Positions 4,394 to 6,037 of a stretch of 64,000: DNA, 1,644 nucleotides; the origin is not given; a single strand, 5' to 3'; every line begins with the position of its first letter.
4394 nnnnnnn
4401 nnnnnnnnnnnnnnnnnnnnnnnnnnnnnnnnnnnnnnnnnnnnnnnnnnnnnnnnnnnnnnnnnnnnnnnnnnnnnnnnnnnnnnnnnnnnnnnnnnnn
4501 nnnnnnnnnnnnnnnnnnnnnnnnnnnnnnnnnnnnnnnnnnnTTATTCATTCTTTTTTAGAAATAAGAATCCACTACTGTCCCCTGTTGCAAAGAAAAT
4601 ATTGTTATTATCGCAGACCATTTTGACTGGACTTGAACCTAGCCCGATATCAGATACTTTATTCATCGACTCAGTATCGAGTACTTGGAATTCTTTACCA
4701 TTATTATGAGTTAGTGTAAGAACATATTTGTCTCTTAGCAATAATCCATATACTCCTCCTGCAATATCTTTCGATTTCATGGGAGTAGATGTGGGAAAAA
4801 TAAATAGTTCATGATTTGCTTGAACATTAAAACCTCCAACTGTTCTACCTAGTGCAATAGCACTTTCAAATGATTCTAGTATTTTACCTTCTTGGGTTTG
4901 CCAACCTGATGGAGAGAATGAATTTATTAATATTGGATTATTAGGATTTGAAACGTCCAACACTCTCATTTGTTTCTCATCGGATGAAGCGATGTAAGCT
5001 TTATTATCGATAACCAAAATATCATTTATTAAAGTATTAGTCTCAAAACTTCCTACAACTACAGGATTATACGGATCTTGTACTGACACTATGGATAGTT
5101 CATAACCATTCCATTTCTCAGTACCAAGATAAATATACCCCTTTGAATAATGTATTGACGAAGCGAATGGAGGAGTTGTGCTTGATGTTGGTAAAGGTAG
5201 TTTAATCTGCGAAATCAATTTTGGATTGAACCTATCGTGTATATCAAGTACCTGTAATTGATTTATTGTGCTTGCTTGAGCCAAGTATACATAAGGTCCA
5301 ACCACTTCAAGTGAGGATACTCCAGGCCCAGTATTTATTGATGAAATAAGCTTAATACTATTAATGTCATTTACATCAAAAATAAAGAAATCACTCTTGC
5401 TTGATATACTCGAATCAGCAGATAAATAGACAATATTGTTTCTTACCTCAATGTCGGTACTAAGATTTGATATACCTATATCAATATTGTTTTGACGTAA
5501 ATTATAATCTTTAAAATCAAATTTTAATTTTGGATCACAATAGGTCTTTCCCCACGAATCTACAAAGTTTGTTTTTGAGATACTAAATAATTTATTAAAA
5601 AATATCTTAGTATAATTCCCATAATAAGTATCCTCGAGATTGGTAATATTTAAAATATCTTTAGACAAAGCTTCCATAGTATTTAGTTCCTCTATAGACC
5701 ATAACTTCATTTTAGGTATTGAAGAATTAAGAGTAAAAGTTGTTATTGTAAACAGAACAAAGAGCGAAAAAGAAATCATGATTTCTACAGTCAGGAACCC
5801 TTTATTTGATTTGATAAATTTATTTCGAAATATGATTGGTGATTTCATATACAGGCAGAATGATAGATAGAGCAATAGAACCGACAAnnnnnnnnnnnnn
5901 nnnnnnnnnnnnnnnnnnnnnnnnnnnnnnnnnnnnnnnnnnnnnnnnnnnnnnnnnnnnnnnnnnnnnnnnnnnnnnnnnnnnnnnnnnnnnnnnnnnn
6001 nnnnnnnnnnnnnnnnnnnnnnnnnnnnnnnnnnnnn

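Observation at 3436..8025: Type IV pilus locus with an unannotated 55-aa mini-prepilin and a 447-aa prepilin carrying beta-propeller-like repeats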

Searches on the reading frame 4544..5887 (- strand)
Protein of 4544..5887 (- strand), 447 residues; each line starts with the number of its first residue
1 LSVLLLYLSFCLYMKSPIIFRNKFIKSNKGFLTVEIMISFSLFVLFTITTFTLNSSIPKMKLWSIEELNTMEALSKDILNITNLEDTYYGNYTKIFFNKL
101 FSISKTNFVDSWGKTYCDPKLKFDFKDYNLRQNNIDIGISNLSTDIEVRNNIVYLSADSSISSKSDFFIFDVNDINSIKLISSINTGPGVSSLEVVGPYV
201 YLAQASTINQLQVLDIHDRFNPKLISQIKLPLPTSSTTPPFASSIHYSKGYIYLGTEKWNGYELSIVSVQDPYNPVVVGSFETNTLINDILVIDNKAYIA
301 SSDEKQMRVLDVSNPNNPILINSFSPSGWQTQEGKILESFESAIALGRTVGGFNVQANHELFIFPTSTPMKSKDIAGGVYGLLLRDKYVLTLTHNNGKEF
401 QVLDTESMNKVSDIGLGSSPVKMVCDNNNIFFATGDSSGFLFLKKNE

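Call 3: search_protein_families(library=pfam, proteins=[window:4544-5887:-], max_evalue=0.1)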
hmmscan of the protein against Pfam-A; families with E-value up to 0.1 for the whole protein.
window:4544-5887:- (447 aa): 3 families
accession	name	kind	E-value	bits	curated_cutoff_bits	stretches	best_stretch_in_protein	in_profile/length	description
PF09826.15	Beta_propel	-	8.5e-05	22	22.4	0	256-327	89-154/495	Beta propeller domain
PF08309.17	LVIVD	-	0.0012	18.6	20.2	1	289-324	6-40/42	LVIVD repeat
PF16383.10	DUF4992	-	0.033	14.3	29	0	260-292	77-107/183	Domain of unknown function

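Call 4: search_protein_families(library=ncbifam, proteins=[window:4544-5887:-], max_evalue=0.1)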
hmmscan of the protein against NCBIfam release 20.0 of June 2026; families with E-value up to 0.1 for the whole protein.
window:4544-5887:- (447 aa): 2 families
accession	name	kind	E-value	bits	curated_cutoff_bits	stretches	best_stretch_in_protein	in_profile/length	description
TIGR04312.1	choice_anch_B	subfamily_domain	5.2e-06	26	100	1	264-316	55-111/364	choice-of-anchor B family protein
NF041013.1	T4P_ComGE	equivalog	0.00071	19.6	49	1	26-59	1-34/83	competence type IV pilus minor pilin ComGE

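Call 7: find_homologous_proteins(query=window:4544-5848:-)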
Query window:4544-5848:- (434 aa): 329 proteins with E <= 0.001 among 6760 candidates; the best 120 are listed.
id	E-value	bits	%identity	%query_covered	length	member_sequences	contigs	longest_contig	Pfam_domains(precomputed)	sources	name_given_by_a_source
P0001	2.7e-222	756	90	87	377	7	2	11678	-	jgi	jgi:hypothetical protein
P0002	1.2e-205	701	72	100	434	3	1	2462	PF08309.18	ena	-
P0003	3.4e-203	693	72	100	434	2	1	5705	PF08309.18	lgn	-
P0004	6.3e-203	692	71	100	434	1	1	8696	-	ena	-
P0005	4.9e-181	620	95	65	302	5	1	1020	PF08309.18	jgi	jgi:uncharacterized secreted protein with C-terminal beta-propeller domain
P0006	7.3e-166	570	60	100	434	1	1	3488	-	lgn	-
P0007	6.9e-162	557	59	100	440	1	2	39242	-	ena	-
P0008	8.0e-162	557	60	99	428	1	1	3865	PF08309.18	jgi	-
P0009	4.8e-157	541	56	100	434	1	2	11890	PF08309.18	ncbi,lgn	-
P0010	9.9e-154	530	56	99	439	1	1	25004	PF08309.18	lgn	-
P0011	1.1e-153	530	57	100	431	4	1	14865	PF08309.18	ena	-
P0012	2.3e-152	526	56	100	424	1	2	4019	PF08309.18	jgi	jgi:hypothetical protein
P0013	5.7e-152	524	55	99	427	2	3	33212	PF08309.18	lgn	-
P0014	9.1e-152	524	56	100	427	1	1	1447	PF08309.18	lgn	-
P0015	1.1e-151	523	58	95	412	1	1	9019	PF08309.18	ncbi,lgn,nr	ncbi:MAG: hypothetical protein Q7S72_02055 [Candidatus Taylorbacteria bacterium]|nr:hypothetical pro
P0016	5.4e-151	521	57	100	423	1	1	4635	PF08309.18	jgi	jgi:hypothetical protein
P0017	1.3e-150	520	55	98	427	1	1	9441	PF08309.18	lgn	-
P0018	3.9e-150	518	93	57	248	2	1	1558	PF08309.18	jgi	jgi:hypothetical protein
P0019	7.4e-150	517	55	100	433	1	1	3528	PF08309.18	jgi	-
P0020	2.5e-149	516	56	100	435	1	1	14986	PF08309.18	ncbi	-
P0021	3.8e-149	515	55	100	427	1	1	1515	PF08309.18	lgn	-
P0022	1.0e-148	514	54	97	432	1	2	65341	PF08309.18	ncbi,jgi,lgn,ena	jgi:hypothetical protein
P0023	1.4e-147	510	57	97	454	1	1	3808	PF08309.18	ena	-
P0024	3.0e-147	509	53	100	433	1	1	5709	PF08309.18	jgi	-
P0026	3.0e-144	499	56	100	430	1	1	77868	PF08309.18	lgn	-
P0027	5.3e-143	495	53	99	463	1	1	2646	PF08309.18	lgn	-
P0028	2.9e-142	492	55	96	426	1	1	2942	PF08309.18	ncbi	-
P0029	1.2e-140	487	53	95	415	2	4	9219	PF08309.18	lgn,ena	-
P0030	2.2e-140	486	52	95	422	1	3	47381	PF08309.18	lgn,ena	-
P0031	3.2e-140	486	55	99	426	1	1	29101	PF08309.18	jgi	-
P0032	8.1e-140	484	53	95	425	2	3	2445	PF08309.18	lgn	-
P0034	1.5e-139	483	51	100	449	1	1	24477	PF08309.18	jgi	jgi:hypothetical protein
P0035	1.1e-138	481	53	100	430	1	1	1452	PF08309.18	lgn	-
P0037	2.5e-138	479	53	96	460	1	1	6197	PF08309.18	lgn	-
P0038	7.1e-138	478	55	100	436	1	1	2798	PF08309.18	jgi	jgi:hypothetical protein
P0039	1.9e-137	476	51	99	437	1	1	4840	PF08309.18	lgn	-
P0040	2.6e-136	473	53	100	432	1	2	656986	PF08309.18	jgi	jgi:hypothetical protein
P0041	8.0e-136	471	53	100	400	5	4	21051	PF08309.18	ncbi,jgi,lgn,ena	ncbi:MAG TPA: hypothetical protein VJI66_02240 [Candidatus Paceibacterota bacterium]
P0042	3.0e-135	469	52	96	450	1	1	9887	PF08309.18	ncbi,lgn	-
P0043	1.4e-134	467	52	96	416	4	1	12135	PF08309.18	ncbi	-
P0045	1.3e-133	464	51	100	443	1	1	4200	PF08309.18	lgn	-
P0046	4.5e-133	462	50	99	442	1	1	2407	PF08309.18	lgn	-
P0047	8.4e-133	461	51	96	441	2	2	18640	PF08309.18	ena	-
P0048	1.7e-132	460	51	95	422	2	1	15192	PF08309.18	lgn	-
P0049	3.9e-131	456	50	97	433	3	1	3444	PF08309.18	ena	-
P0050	7.1e-131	455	53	95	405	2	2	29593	PF08309.18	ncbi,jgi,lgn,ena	-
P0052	1.5e-130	454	50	96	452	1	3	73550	PF08309.18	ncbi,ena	-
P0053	1.6e-130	454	51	97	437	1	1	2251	PF08309.18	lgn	-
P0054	6.3e-130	452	52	95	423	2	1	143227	PF08309.18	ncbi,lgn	-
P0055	1.1e-129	451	49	94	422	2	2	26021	PF08309.18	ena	-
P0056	8.4e-129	448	56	89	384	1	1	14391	PF08309.18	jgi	jgi:hypothetical protein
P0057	8.4e-129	448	49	97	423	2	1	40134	PF08309.18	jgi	jgi:uncharacterized secreted protein with C-terminal beta-propeller domain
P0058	1.3e-128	447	48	100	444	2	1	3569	PF08309.18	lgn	-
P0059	2.9e-128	446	50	99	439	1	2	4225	PF08309.18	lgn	-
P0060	3.1e-128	446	51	100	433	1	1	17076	PF08309.18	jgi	jgi:hypothetical protein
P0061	3.6e-128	446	50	94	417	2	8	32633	PF08309.18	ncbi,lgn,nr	ncbi:MAG: hypothetical protein QG640_678 [Patescibacteria group bacterium]|nr:hypothetical protein [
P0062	6.1e-128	445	49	99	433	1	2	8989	PF08309.18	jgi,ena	jgi:hypothetical protein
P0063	2.2e-127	443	47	97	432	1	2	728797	PF08309.18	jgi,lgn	jgi:hypothetical protein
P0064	4.0e-127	442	51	99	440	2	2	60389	PF08309.18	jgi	jgi:hypothetical protein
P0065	6.8e-127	442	53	89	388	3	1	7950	PF09826.16,PF08309.18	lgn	-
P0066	1.0e-126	441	51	94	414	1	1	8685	PF08309.18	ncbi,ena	-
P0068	3.7e-126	439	50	99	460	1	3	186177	PF08309.18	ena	-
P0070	4.8e-126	439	50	96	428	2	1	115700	PF08309.18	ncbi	-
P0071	2.3e-125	437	49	99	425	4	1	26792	PF08309.18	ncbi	-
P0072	3.2e-125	436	50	96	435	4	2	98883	PF08309.18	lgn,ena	-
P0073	3.6e-125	436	50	95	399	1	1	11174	PF08309.18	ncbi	-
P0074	9.7e-125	435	47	100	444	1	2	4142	PF08309.18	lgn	-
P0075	2.4e-124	433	51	96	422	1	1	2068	PF08309.18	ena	-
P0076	2.9e-124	433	49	99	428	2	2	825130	PF08309.18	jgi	jgi:hypothetical protein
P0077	3.5e-124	433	47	95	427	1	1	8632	PF08309.18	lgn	-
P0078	8.4e-124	432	50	96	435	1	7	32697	PF08309.18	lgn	-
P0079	1.2e-123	431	49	99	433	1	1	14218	PF08309.18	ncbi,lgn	-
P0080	2.5e-123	430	50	93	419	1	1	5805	PF08309.18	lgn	-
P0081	9.0e-123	428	50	97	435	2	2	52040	PF08309.18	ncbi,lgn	-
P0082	1.4e-122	427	47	99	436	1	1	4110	PF08309.18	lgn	-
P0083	1.9e-122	427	50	94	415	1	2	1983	PF08309.18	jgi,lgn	jgi:hypothetical protein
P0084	3.1e-122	426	47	97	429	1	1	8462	PF08309.18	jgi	jgi:hypothetical protein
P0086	4.9e-121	422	47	96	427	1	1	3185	PF08309.18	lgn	-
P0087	3.6e-120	420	46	100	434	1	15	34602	PF08309.18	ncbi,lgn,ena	-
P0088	6.6e-120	419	48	96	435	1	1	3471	PF08309.18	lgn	-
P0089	4.9e-119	416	46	98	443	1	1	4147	PF08309.18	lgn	-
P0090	1.9e-118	414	47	97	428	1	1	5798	PF08309.18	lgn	-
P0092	5.0e-116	406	45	99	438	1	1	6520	PF08309.18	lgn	-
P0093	1.0e-115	405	45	97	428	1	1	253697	PF08309.18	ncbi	-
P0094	4.5e-115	403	46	95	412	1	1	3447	PF08309.18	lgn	-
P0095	1.1e-113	398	44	99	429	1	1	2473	PF08309.18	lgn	-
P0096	1.1e-113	398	43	98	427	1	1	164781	PF08309.18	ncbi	-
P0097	3.1e-113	397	44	98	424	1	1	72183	PF08309.18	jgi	jgi:hypothetical protein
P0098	6.9e-113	396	45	100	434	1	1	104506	PF08309.18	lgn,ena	-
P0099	3.0e-112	393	44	99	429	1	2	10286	PF08309.18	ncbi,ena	ncbi:MAG: hypothetical protein AAB917_01480 [Patescibacteria group bacterium]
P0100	9.0e-112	392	48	96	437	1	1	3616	PF08309.18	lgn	-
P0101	2.9e-111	390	44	97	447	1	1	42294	PF08309.18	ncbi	-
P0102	1.0e-110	388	45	97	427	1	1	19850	PF08309.18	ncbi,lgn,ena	-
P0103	2.2e-110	387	46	94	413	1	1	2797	PF08309.18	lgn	-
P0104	4.7e-110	386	46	93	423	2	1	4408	PF08309.18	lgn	-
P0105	4.3e-109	383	43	99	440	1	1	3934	PF08309.18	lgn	-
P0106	6.6e-109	382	44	99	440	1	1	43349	PF08309.18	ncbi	-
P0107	1.9e-108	381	45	94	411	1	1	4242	PF08309.18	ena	-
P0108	2.6e-108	381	45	99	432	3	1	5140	PF08309.18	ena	-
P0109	4.5e-108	380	43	100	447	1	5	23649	PF08309.18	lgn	-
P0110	4.2e-107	377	45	98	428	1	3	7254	PF08309.18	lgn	-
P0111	6.5e-106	373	44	95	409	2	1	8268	PF08309.18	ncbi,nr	ncbi:MAG: hypothetical protein Q8Q03_01300 [bacterium]|nr:hypothetical protein [bacterium]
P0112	1.1e-105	372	50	82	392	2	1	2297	PF08309.18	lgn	-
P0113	1.5e-105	371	50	80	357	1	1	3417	PF08309.18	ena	-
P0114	1.5e-105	371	48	97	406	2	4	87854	PF08309.18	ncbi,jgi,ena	-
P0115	5.1e-105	370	44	99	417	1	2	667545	PF08309.18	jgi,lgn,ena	-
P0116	1.7e-104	368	45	97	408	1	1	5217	PF08309.18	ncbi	-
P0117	8.2e-104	366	47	97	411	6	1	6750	PF08309.18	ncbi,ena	-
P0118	5.4e-103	363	47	97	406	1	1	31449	PF08309.18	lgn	-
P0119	4.7e-102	360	45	96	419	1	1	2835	PF08309.18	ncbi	-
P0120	1.7e-101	358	43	95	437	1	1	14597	PF08309.18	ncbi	-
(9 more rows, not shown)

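Call 11: find_related_loci(query=A1, collection=genome_contigs, flank=5000)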
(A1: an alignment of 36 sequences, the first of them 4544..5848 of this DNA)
Query A1 (434 aa) in genome_contigs; peptide patterns used: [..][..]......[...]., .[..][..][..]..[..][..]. (x = any residue, [..] = any of these).
112 stretches matched a pattern; 85 encode a relative of the query (tblastn E <= 1e-3); the best 80 are kept; 80 distinct loci.
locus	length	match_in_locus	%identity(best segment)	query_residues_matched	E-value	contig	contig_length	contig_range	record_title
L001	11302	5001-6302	85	1-434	0e+0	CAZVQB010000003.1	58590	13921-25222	MAG TPA_asm: uncultured Candidatus Saccharibacteria bacterium isolate SRP135725_co1_407 genome assembly, contig: NODE_40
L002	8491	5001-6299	56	1-433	1e-164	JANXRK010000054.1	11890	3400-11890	MAG: Candidatus Taylorbacteria bacterium isolate 336R_metabat_165_sub 336R_k141_2045163, whole genome shotgun sequence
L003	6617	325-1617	57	1-434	1e-153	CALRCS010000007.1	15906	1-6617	MAG: Candidatus Nomurabacteria bacterium isolate RH-23may17-878 genome assembly, contig: RH-23may17-C27690, whole genome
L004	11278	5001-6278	54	1-434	3e-149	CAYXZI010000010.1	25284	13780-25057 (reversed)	MAG TPA_asm: uncultured Candidatus Saccharibacteria bacterium isolate SRP219642_co4_163 genome assembly, contig: NODE_31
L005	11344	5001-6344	51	1-434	1e-147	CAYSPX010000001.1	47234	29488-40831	MAG TPA_asm: uncultured Candidatus Saccharibacteria bacterium isolate SRP286056_co1_32 genome assembly, contig: NODE_751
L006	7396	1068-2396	52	1-433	3e-143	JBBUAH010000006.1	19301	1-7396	MAG: Patescibacteria group bacterium isolate H51-bin097_1 H51_bin097_1_000000000006, whole genome shotgun sequence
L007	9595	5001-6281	52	15-431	8e-143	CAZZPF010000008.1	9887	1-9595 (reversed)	MAG TPA_asm: uncultured Candidatus Saccharibacteria bacterium isolate binchicken_co203_538 genome assembly, contig: k141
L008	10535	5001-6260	50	16-423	2e-137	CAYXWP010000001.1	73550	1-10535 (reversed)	MAG TPA_asm: uncultured Candidatus Saccharibacteria bacterium isolate SRP062349_co2_4 genome assembly, contig: NODE_222_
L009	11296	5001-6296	50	10-434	7e-137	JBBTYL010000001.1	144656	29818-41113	MAG: Patescibacteria group bacterium isolate H41-bin140_1 H41_bin140_1_000000000001, whole genome shotgun sequence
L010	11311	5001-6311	48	1-427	8e-136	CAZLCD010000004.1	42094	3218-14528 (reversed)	MAG TPA_asm: uncultured Candidatus Saccharibacteria bacterium isolate SRP286056_co1_436 genome assembly, contig: NODE_91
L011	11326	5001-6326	50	1-431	8e-136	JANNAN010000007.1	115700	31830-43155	MAG: Candidatus Taylorbacteria bacterium isolate OTE_78_metabat_459 OTE_78_k141_2788354, whole genome shotgun sequence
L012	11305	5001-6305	51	1-430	1e-134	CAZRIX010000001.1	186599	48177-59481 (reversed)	MAG TPA_asm: uncultured Candidatus Saccharibacteria bacterium isolate SRP219642_co7_29 genome assembly, contig: NODE_58_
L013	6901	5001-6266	50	15-430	5e-133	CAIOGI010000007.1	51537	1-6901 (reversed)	MAG: Candidatus Taylorbacteria bacterium isolate Loclat_bin-01970 genome assembly, contig: bin-01970:07/13, whole genome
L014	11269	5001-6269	52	7-431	4e-131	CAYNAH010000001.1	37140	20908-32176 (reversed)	MAG TPA_asm: uncultured Candidatus Saccharibacteria bacterium isolate SRP342105_co1_464 genome assembly, contig: NODE_14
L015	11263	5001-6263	50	17-431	4e-131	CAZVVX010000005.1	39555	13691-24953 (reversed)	MAG TPA_asm: uncultured Candidatus Saccharibacteria bacterium isolate SRP133034_co1_24 genome assembly, contig: NODE_865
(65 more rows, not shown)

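Call 18: predict_structure(alignment_id=A1)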
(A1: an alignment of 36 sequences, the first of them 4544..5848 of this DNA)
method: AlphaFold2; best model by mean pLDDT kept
length: 434 residues; sequences in the alignment: 36
mean_pLDDT: 89.1   pTM: 0.82
mean pLDDT of the five models: 89.1, 88.7, 88.6, 88.1, 86.9
residues with pLDDT >= 90: 277; 70-90: 133; 50-70: 7; < 50: 17
segments of 3 or more residues with pLDDT < 50: 1-17
pLDDT, mean of each block of 10 residues (from residue 1): 43 51 83 89 90 93 89 88 91 84 82 87 87 94 89 94 90 92 95 93 96 92 87 95 93 96 96 95 95 96 96 89 93 86 83 87 94 94 95 92 94 94 93 83
secondary structure, 60 per line:
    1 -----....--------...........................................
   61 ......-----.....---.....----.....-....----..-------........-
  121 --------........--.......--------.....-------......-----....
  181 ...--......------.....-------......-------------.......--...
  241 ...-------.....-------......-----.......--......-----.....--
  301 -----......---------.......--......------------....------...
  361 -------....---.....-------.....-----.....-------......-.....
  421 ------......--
elements in order: H6-9 H18-66 E72-76 E80-84 E89-93 H95-98 E115-119 E129-136 E139-145 E154-158 E166-171 E177-183 E186-191 E198-202 E210-215 E229-235 E238-243 E251-255 E263-268 E274-280 E283-288 E294-298 E306-311 E321-327 E330-335 E348-351 E358-360 E368-371 E375-379 E387-391 E397-401 E409-414 E416-420 E427-432

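Call 22: fold_search(model_id=the predicted structure, library=pdb)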
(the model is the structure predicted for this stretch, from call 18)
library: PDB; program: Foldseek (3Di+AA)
matches with E <= 10: 1626; with E <= 0.001: 1128
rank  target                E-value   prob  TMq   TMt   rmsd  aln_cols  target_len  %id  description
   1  6g6m                  9.1e-11  1.00  0.48  0.62   5.8       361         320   12  Crystal structure of the computationally designed Tako8 protein in P42212 (released 2018-11-28)
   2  6y7o_C                4.0e-10  1.00  0.48  0.64   5.5       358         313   12  The complex between the eight-bladed symmetrical designer protein Tako8 and the silicotungstic acid Keggin (STA) (released 2020-12-16)
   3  6g6o_A                4.2e-10  1.00  0.47  0.61   6.9       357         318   11  Crystal structure of the computationally designed Ika8 protein: crystal packing No.1 in P63 (released 2018-11-28)
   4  6g6n_A                5.4e-10  1.00  0.50  0.66   5.6       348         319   12  Crystal structure of the computationally designed Tako8 protein in C2 (released 2018-11-28)
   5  6wnx_A                5.6e-10  1.00  0.54  0.57   3.9       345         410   10  FBXW11-SKP1 in complex with a pSer33/pSer37 Beta-Catenin peptide (released 2020-05-06)
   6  6wnx_D                6.2e-10  1.00  0.54  0.58   3.8       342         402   10  FBXW11-SKP1 in complex with a pSer33/pSer37 Beta-Catenin peptide (released 2020-05-06)
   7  6wnx_G                6.2e-10  1.00  0.54  0.58   4.0       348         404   11  FBXW11-SKP1 in complex with a pSer33/pSer37 Beta-Catenin peptide (released 2020-05-06)
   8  6m93_A                7.9e-10  1.00  0.52  0.56   4.2       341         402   10  Monophosphorylated pSer33 b-Catenin peptide, b-TrCP/Skp1, NRX-1933 ternary complex (released 2019-04-03)
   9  5ndg_sR               8.6e-10  1.00  0.53  0.71   4.1       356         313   11  Crystal structure of geneticin (G418) bound to the yeast 80S ribosome (released 2017-12-13)
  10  6m92_A                9.5e-10  1.00  0.54  0.58   3.9       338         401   11  Monophosphorylated pSer33 b-Catenin peptide, b-TrCP/Skp1, NRX-2663 ternary complex (released 2019-04-03)
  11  9t8y_A                1.0e-09  1.00  0.53  0.65   4.0       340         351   11  Crystal structure of beta-TrCP bound by monophosphorylated NRF2 degron peptide. (released 2026-04-08)
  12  9tes_A                1.0e-09  1.00  0.54  0.65   3.9       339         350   11  Crystal structure of beta-TrCP bound by diphosphorylated PDCD4 degron peptide (released 2026-04-08)
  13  6y7o_A                1.0e-09  1.00  0.49  0.64   5.8       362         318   12  The complex between the eight-bladed symmetrical designer protein Tako8 and the silicotungstic acid Keggin (STA) (released 2020-12-16)
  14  7t1z_B                1.2e-09  1.00  0.48  0.48   7.1       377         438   12  Structure of the Fbw7-Skp1-MycNdegron complex (released 2022-02-16)
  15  1p22_A                1.3e-09  1.00  0.56  0.60   3.3       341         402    9  Structure of a beta-TrCP1-Skp1-beta-catenin complex: destruction motif binding and lysine specificity on the SCFbeta-T (released 2003-07-08)
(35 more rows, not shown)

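Call 40: search_protein_families(library=pfam, alignment_id=A1, max_evalue=0.01)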
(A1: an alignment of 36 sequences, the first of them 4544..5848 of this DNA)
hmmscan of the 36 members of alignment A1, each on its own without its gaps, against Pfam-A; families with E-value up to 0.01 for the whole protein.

A. member 1, window:4544-5848:- (434 aa): 2 families
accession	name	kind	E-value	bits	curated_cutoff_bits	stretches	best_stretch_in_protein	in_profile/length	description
PF09826.15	Beta_propel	-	7.7e-05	22.2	22.4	0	243-315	89-155/495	Beta propeller domain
PF08309.17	LVIVD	-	0.0011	18.8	20.2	1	276-311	6-40/42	LVIVD repeat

B. families by the number of members that match (of 36 scanned): 4 families
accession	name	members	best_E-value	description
PF08309.17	LVIVD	34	1.3e-14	LVIVD repeat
PF09826.15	Beta_propel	10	7.7e-05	Beta propeller domain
PF21959.2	DUF6923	1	0.0014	Repeat of unknown function (DUF6923)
PF17783.7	CvfB_WH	1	0.002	CvfB-like winged helix domain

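Call 54: search_protein_representatives(alignment_id=A1)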
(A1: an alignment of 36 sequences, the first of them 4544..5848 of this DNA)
Query: 36 sequences, 434 profile positions. Proteins with E-value up to 0.001 (for the whole library): 29667; up to 1e-10: 16982; up to 1e-30: 3104. The best 150 are listed.
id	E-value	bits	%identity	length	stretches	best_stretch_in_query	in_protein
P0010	7.2e-200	680.8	-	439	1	1-433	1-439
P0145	1.3e-149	515.3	-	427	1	21-432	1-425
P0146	1.8e-143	495.0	-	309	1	136-432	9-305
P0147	3.1e-141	487.6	-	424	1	1-431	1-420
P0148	1.3e-131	455.9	-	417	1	16-432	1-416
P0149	1.3e-129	449.3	-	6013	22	152-313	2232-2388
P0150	1.1e-128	446.3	-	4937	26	124-312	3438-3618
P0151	8.2e-121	420.3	-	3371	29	127-310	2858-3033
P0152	8.2e-118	410.5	-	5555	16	176-307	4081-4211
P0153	2.8e-113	395.5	-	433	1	10-428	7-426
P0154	1.4e-111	390.0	-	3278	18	152-308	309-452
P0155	4.8e-111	388.1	-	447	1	1-421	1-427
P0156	9.0e-111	387.3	-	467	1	10-430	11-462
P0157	3.7e-110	385.2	-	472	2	122-420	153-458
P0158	4.9e-108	378.2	-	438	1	1-432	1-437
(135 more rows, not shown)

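Call 73: search_solved_structures(query=A1, max_evalue=0.01)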
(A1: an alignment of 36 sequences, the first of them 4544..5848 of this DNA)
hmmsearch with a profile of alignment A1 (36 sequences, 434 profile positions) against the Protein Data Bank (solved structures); distinct sequences matched with E-value up to 0.01: 0.
